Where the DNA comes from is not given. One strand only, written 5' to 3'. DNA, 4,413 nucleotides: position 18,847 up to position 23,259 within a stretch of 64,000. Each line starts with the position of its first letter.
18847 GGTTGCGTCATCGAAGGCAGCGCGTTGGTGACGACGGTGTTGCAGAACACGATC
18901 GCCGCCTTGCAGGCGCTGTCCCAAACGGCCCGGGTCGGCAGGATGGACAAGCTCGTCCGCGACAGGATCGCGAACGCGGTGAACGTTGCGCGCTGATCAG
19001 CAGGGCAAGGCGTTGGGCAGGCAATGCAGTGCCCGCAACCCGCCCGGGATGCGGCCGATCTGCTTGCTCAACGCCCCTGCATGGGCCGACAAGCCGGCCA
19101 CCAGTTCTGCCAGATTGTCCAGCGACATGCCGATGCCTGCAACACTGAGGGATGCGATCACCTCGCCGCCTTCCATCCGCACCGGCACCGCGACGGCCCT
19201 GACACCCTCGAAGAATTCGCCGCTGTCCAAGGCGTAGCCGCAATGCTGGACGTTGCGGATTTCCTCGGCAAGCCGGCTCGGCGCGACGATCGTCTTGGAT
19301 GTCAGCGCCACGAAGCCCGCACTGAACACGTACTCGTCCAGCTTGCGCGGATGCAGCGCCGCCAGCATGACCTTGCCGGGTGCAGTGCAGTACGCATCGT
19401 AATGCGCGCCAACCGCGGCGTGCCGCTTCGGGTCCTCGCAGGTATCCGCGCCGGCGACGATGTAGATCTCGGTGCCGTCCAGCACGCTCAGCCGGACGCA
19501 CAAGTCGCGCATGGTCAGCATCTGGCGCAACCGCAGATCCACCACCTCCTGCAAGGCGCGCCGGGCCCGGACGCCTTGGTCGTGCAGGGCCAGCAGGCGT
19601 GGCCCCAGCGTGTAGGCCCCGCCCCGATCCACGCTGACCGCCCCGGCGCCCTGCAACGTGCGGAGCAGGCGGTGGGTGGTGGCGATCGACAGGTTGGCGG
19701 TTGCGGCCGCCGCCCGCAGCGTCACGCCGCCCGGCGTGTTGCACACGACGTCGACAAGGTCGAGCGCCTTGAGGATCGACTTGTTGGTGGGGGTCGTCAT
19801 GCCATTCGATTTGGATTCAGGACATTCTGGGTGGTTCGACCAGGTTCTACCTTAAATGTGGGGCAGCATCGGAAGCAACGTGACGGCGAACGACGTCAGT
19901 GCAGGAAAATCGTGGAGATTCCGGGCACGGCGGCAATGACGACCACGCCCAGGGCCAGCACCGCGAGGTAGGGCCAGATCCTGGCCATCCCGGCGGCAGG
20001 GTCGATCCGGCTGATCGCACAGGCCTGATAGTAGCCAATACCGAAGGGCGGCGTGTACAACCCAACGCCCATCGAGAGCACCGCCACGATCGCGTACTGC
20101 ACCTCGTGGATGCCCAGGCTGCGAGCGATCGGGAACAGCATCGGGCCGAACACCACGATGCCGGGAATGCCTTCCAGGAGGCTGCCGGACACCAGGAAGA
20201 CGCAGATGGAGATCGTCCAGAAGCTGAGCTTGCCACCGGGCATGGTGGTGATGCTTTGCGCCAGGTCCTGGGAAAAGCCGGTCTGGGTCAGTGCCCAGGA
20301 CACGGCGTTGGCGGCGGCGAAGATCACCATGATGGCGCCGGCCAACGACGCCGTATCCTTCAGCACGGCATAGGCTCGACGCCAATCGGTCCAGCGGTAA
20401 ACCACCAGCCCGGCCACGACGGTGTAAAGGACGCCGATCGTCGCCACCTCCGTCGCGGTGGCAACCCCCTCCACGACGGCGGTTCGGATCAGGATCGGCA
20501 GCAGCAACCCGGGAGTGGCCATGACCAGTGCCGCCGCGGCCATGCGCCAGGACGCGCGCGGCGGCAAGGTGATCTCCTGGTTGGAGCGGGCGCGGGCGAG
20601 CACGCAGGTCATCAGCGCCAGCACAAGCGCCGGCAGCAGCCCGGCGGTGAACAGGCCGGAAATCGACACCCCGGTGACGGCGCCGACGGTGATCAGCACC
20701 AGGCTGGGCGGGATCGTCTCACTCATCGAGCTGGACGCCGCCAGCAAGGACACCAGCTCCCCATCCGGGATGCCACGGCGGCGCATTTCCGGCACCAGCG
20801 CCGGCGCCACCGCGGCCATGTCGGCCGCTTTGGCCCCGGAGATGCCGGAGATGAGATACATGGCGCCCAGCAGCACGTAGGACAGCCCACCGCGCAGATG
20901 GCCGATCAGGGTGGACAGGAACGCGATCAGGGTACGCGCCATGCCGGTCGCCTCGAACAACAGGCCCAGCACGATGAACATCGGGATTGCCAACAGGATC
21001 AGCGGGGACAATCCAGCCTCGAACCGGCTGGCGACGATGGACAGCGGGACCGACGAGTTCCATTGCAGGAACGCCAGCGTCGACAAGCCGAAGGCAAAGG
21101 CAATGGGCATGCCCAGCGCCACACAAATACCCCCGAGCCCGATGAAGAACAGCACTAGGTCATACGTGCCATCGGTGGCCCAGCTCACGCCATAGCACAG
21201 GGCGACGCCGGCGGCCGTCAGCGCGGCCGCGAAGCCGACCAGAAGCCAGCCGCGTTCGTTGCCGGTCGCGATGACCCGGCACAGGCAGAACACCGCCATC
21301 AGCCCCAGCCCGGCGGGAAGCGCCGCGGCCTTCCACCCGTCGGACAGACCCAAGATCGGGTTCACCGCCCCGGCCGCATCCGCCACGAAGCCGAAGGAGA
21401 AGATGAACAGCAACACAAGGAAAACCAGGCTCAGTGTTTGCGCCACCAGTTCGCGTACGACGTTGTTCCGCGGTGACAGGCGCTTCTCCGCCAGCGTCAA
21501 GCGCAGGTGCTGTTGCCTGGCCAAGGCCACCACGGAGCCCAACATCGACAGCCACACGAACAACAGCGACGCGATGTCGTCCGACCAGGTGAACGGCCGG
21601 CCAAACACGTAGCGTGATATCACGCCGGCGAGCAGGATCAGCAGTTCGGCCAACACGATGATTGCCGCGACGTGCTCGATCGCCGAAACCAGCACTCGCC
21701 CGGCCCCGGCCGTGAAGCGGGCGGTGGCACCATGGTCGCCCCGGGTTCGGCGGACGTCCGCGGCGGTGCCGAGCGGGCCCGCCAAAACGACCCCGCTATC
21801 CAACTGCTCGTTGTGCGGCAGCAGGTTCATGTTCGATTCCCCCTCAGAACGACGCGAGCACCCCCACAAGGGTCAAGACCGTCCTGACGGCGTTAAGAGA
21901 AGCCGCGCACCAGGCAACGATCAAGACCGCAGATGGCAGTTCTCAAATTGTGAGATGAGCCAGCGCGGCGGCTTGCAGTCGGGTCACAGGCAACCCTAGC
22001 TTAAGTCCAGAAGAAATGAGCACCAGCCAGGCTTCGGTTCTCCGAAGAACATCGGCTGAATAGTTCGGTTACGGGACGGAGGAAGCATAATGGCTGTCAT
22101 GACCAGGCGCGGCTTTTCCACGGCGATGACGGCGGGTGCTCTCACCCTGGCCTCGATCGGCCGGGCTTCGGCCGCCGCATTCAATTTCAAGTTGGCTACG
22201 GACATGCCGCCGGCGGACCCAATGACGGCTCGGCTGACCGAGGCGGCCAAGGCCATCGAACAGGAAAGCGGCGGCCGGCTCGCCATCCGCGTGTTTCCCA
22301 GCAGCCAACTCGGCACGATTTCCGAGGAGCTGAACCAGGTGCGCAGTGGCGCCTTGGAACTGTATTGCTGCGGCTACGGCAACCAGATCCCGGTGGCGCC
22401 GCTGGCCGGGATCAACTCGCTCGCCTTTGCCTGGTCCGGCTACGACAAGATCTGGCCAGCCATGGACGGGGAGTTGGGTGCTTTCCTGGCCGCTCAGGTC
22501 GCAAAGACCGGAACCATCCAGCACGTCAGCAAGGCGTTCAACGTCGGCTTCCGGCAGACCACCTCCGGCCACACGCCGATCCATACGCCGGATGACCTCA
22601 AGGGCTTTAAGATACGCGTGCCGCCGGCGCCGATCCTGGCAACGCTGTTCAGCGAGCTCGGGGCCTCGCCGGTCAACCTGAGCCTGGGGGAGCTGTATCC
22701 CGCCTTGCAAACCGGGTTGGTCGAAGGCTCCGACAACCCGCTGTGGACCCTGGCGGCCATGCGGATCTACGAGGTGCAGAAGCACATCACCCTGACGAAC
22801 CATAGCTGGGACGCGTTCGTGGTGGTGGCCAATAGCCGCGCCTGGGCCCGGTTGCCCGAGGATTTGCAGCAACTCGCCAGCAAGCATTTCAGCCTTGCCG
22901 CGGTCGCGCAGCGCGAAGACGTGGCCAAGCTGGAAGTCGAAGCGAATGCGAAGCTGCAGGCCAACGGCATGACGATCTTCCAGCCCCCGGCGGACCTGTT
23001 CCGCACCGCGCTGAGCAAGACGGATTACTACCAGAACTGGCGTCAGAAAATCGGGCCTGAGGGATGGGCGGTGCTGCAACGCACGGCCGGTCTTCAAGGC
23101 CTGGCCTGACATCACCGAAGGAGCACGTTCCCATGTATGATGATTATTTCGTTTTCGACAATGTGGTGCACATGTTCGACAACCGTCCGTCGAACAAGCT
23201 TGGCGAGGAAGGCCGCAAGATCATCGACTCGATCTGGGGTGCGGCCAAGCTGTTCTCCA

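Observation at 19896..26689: Uncharacterised TRAP-linked operon: amidohydrolase_2 + NifU-C-like + DUF336 + heteromeric non-hydrolase MBL-fold pair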

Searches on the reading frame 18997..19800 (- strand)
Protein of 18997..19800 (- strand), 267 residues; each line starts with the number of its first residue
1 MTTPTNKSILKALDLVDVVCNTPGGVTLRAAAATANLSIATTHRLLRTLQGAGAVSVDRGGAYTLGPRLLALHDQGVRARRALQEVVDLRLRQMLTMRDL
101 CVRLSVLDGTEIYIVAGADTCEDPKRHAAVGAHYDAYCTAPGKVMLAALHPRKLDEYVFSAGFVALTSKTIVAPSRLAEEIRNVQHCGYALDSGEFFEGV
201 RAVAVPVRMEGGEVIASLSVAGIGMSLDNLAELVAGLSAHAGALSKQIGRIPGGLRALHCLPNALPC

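Call 3: search_protein_families(library=pfam, proteins=[window:18997-19800:-], max_evalue=0.01)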
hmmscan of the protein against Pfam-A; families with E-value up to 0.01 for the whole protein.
window:18997-19800:- (267 aa): 3 families
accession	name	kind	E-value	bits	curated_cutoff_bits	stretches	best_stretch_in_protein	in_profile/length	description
PF01614.24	IclR_C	-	2.1e-28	99.5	24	1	82-245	8-173/174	Bacterial transcriptional regulator IclR C-terminal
PF09339.16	HTH_IclR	-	4.2e-09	36.5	22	1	8-58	1-51/52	IclR helix-turn-helix domain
PF12840.13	HTH_20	-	0.0054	17.1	27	0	3-57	3-50/51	Helix-turn-helix domain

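Call 4: search_protein_families(library=ncbifam, proteins=[window:18997-19800:-], max_evalue=0.01)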
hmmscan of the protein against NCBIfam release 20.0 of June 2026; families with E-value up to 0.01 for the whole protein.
window:18997-19800:- (267 aa): 8 families
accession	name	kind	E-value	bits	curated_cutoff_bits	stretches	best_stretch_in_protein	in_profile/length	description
TIGR02431.1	pcaR_pcaU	subfamily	5.6e-37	127.4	284.75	1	8-222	7-219/248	beta-ketoadipate pathway transcriptional regulators, PcaR/PcaU/PobR family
NF045644.1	TransRegBhcR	equivalog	6.7e-29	101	350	1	5-249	21-266/267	HTH-type transcriptional regulator BhcR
NF011671.1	PRK15090.1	equivalog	3.3e-24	85.5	275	1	9-249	13-254/256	DNA-binding transcriptional regulator KdgR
NF008601.2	PRK11569.1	equivalog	5.3e-24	84.8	380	1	7-235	27-259/276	glyoxylate bypass operon transcriptional repressor IclR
NF007548.0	PRK10163.1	equivalog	6.1e-13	48.5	406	1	26-226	41-241/271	HTH-type transcriptional repressor AllR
NF007342.0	PRK09834.1-4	equivalog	2e-06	27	251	1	7-88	12-92/263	DNA-binding transcriptional regulator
NF007339.0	PRK09834.1-1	equivalog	0.00016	21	299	1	21-246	34-257/271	DNA-binding transcriptional regulator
NF007341.0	PRK09834.1-3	equivalog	0.0002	20.6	269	1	15-222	16-229/274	DNA-binding transcriptional regulator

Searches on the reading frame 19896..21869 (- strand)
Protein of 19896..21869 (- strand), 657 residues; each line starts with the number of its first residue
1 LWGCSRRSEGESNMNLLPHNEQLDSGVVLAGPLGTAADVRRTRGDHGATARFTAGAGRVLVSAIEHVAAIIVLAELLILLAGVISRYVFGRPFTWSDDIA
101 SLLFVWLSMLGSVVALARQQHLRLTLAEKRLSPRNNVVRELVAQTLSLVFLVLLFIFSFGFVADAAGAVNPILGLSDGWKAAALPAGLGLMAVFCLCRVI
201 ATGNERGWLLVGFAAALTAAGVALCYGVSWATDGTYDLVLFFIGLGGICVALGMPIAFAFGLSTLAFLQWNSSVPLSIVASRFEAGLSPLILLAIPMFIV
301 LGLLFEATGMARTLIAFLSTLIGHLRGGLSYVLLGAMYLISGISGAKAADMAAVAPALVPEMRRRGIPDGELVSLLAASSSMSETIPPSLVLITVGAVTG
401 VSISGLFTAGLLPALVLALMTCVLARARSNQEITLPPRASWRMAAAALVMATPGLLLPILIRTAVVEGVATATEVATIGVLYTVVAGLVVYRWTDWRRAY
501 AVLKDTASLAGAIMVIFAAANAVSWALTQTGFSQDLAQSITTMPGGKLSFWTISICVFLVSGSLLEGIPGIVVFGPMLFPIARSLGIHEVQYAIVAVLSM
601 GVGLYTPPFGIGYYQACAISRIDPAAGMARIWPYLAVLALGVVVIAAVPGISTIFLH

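Call 3: search_protein_families(library=pfam, proteins=[window:19896-21869:-], max_evalue=0.01)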
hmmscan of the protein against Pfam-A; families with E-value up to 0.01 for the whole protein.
window:19896-21869:- (657 aa): 2 families
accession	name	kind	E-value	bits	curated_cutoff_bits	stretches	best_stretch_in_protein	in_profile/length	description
PF06808.19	DctM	-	4.6e-90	302.9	23.8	1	249-651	7-413/413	Tripartite ATP-independent periplasmic transporter, DctM component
PF04290.18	DctQ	-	8e-29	100.6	28.3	1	77-200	3-127/132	Tripartite ATP-independent periplasmic transporters, DctQ component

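Call 4: search_protein_families(library=ncbifam, proteins=[window:19896-21869:-], max_evalue=0.01)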
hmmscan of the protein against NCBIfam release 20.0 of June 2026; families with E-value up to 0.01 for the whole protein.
window:19896-21869:- (657 aa): 4 families
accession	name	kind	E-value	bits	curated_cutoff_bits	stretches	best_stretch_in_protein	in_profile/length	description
TIGR00786.1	dctM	subfamily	2.9e-77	260.1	268.45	1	253-655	1-404/405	TRAP transporter large permease subunit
NF011634.1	PRK15060.1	equivalog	6.2e-46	157.3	800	1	240-651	4-416/425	2,3-diketo-L-gulonate TRAP transporter large permease YiaN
NF007374.1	PRK09877.1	equivalog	8.1e-11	42.5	260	1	64-196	5-137/157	2,3-diketo-L-gulonate TRAP transporter small permease YiaM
TIGR02123.1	TRAP_fused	subfamily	5.4e-07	28.7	320.65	1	295-625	171-508/615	TRAP transporter fused permease subunit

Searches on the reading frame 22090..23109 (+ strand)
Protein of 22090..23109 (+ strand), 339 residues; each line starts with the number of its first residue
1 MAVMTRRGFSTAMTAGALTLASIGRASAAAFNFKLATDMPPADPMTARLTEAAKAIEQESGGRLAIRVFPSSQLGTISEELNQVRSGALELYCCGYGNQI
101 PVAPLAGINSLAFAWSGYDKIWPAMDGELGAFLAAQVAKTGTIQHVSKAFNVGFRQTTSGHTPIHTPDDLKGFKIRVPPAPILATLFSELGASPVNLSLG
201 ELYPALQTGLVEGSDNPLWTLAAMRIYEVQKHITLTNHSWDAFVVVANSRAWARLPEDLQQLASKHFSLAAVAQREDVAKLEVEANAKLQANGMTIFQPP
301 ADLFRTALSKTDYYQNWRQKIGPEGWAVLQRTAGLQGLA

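Call 3: search_protein_families(library=pfam, proteins=[window:22090-23109:+], max_evalue=0.01)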
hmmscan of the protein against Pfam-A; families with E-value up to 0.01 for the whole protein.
window:22090-23109:+ (339 aa): 1 family
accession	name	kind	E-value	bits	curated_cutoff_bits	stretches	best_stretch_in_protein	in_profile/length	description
PF03480.18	DctP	-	5.5e-61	206.8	23.4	1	37-300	3-266/286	Bacterial extracellular solute-binding protein, family 7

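Call 4: search_protein_families(library=ncbifam, proteins=[window:22090-23109:+], max_evalue=0.01)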
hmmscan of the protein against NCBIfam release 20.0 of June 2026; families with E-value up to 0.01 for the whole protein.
window:22090-23109:+ (339 aa): 2 families
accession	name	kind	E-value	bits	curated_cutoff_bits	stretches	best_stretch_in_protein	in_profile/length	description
TIGR00787.1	dctP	subfamily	5e-56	190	175.05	1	38-291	4-255/257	DctP family TRAP transporter solute-binding subunit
NF037995.1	TRAP_S1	subfamily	7.2e-53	179.6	50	1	34-299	1-263/271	TRAP transporter substrate-binding protein DctP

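Call 45: search_solved_structures(query=window:22090-23109:+, max_evalue=1e-10, show_alignments=0)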
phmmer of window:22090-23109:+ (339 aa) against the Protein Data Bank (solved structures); distinct sequences matched with E-value up to 1e-10: 86 (the best 60 are shown).
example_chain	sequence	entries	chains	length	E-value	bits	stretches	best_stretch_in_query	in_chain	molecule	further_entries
4oan_A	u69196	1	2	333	1.8e-81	277.3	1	27-334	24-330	TRAP dicarboxylate transporter DctP subunit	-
4mmp_A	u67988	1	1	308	3.9e-37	131.6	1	51-335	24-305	Sialic Acid Binding Protein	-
9bhf_A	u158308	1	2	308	2e-36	129.2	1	52-332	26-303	DctP family TRAP transporter solute-binding subunit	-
9bh3_A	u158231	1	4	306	2.1e-36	129.2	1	52-332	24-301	DctP family TRAP transporter solute-binding subunit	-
4pfr_A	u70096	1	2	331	4.1e-36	128.2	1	48-328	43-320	TRAP dicarboxylate transporter, DctP subunit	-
2xxk_A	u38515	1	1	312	3.3e-33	118.7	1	52-331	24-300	SIALIC ACID-BINDING PERIPLASMIC PROTEIN SIAP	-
3b50_A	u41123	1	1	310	4.2e-33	118.3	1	52-332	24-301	Sialic acid-binding periplasmic protein siaP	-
2wyk_A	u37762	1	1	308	4.4e-33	118.3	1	52-331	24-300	SIALIC ACID-BINDING PERIPLASMIC PROTEIN SIAP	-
2v4c_A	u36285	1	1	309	4.4e-33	118.3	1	52-331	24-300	SIALIC ACID-BINDING PERIPLASMIC PROTEIN SIAP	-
2cex_A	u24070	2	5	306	4.4e-33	118.3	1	52-331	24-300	PROTEIN HI0146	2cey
2xwv_A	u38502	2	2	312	4.6e-33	118.2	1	52-331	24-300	SIALIC ACID-BINDING PERIPLASMIC PROTEIN SIAP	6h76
2wx9_A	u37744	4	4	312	4.7e-33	118.2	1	52-331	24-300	SIALIC ACID-BINDING PERIPLASMIC PROTEIN SIAP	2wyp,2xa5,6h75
4p47_A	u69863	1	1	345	6e-33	117.8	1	26-297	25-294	TRAP dicarboxylate transporter, DctP subunit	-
2xwi_A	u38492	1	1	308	1.1e-32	116.9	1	52-331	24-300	SIALIC ACID-BINDING PERIPLASMIC PROTEIN SIAP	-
8cp7_A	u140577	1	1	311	1.6e-32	116.4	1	52-332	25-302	Sialic acid-binding periplasmic protein SiaP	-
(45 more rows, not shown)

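Call 47: search_solved_structures(query=window:22090-23109:+, max_evalue=1e-50, show_alignments=1)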
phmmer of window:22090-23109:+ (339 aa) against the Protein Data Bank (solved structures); distinct sequences matched with E-value up to 1e-50: 1.
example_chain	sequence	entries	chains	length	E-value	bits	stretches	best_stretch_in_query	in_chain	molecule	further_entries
4oan_A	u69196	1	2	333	1.8e-81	277.3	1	27-334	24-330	TRAP dicarboxylate transporter DctP subunit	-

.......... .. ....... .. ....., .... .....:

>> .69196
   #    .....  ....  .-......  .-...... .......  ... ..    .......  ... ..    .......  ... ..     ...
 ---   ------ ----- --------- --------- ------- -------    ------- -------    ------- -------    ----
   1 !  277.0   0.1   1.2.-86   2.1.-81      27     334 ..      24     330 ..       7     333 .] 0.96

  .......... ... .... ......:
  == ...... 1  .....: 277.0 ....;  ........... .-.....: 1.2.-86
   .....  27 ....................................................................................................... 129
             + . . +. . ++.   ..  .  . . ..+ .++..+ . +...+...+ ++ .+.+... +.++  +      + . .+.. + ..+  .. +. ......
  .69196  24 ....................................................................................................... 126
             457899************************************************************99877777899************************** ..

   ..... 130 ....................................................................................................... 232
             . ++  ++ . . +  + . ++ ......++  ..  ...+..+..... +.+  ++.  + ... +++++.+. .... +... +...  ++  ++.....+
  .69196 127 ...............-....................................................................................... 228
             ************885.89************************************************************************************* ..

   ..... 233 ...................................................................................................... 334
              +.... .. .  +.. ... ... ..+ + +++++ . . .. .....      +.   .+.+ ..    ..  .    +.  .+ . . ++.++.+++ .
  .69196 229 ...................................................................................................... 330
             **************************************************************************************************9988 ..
